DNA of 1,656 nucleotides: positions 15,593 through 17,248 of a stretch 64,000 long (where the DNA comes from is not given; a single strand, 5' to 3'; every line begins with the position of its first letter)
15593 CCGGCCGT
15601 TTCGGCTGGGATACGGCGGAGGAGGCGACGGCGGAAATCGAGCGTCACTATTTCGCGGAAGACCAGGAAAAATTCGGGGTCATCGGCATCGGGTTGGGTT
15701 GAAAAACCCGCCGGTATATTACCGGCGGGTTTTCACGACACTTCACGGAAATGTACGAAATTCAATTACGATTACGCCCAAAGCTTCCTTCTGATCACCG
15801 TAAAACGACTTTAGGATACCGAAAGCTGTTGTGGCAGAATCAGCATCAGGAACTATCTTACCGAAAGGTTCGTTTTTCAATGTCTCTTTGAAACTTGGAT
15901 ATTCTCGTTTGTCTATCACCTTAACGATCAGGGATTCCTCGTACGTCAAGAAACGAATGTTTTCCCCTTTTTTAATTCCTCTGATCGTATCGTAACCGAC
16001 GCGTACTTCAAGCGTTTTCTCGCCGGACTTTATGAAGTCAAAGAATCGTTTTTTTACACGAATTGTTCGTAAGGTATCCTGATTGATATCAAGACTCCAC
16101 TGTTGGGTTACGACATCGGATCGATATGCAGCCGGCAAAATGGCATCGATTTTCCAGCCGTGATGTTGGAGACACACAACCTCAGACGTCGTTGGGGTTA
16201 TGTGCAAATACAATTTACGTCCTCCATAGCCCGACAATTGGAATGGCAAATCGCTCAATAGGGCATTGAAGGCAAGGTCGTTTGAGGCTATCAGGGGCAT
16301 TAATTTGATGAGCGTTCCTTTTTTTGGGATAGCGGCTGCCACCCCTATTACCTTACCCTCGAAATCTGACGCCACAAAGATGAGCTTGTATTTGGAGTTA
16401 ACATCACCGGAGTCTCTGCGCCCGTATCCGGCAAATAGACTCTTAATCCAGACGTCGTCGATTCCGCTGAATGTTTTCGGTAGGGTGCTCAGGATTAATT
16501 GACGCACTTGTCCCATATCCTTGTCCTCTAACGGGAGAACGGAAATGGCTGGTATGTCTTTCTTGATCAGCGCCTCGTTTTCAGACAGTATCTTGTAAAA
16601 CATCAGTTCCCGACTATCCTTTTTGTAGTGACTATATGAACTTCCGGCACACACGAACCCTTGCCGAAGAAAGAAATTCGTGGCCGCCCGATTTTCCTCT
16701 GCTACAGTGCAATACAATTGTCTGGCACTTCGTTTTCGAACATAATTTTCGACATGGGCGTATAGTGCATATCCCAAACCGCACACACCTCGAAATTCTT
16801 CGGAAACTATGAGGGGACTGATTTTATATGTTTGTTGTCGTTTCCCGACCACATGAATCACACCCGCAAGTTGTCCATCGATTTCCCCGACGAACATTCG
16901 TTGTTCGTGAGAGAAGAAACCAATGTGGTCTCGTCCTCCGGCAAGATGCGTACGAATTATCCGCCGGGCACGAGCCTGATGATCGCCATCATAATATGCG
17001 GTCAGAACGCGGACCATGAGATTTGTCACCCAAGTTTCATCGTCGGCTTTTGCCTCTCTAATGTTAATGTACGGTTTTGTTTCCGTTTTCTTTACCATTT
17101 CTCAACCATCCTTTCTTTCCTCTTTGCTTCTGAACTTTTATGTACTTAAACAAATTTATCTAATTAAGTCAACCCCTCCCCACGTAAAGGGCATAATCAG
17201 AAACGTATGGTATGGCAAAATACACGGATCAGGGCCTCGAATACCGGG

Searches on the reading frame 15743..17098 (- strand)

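Call 3: search_protein_families(library=pfam, proteins=[window:15743-17098:-], max_evalue=0.1)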
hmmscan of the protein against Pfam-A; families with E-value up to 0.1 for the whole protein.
window:15743-17098:- (451 aa): 6 families
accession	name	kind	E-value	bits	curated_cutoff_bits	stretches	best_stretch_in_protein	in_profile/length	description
PF00583.31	Acetyltransf_1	-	3.5e-12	47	20.7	1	61-148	28-116/116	Acetyltransferase (GNAT) family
PF13673.13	Acetyltransf_10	-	6.9e-10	39.4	23.6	1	63-154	28-113/128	Acetyltransferase (GNAT) domain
PF13508.13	Acetyltransf_7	-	3.6e-08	34.1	27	1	66-149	3-83/84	Acetyltransferase (GNAT) domain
PF04266.20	ASCH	-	1.5e-07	32.5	21.2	1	348-448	3-100/103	ASCH domain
PF13420.13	Acetyltransf_4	-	9.9e-07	29.3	24.3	1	31-163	24-149/155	Acetyltransferase (GNAT) domain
PF08445.16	FR47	-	0.053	13.9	22.1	0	89-149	20-78/86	FR47-like protein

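Call 4: search_protein_families(library=padloc, proteins=[window:15743-17098:-], max_evalue=0.1)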
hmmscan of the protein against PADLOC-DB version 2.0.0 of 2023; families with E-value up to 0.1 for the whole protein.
window:15743-17098:- (451 aa): 1 family
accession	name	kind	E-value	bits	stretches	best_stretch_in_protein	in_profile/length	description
PDLC04421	PDC-M11A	-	0.00055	16.8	1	84-172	220-302/486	-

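Call 29: search_protein_families(library=ncbifam, proteins=[window:15743-17098:-], max_evalue=0.01)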
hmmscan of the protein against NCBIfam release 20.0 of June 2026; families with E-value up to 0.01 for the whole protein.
window:15743-17098:- (451 aa): 8 families
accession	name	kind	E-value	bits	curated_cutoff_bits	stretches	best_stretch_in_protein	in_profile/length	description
TIGR01575.1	rimI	equivalog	2.1e-07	31.1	86.4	1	64-161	30-125/132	ribosomal protein S18-alanine N-acetyltransferase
NF000487.1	stat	exception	3.4e-05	23.5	420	1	66-160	78-173/189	streptothricin N-acetyltransferase STAT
NF002959.0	PRK03624.1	equivalog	7.6e-05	22.5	124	1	65-148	48-129/147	GNAT family acetyltransferase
NF008212.0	PRK10975.1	equivalog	0.00049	20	219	1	66-159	139-231/232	dTDP-4-amino-4,6-dideoxy-D-galactose acyltransferase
NF007853.0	PRK10562.1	equivalog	0.00068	19.9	125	1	67-161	49-133/146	N-acetyltransferase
NF053587.1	SpmdActasePaiA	equivalog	0.0016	18.2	250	1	91-163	91-161/172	spermidine/spermine N(1)-acetyltransferase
TIGR03585.1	PseH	equivalog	0.0022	18.1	93.1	1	64-167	49-152/156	UDP-4-amino-4,6-dideoxy-N-acetyl-beta-L-altrosamine N-acetyltransferase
TIGR02406.1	ectoine_EctA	equivalog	0.0033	17.4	120.6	0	74-144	47-119/157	diaminobutyrate acetyltransferase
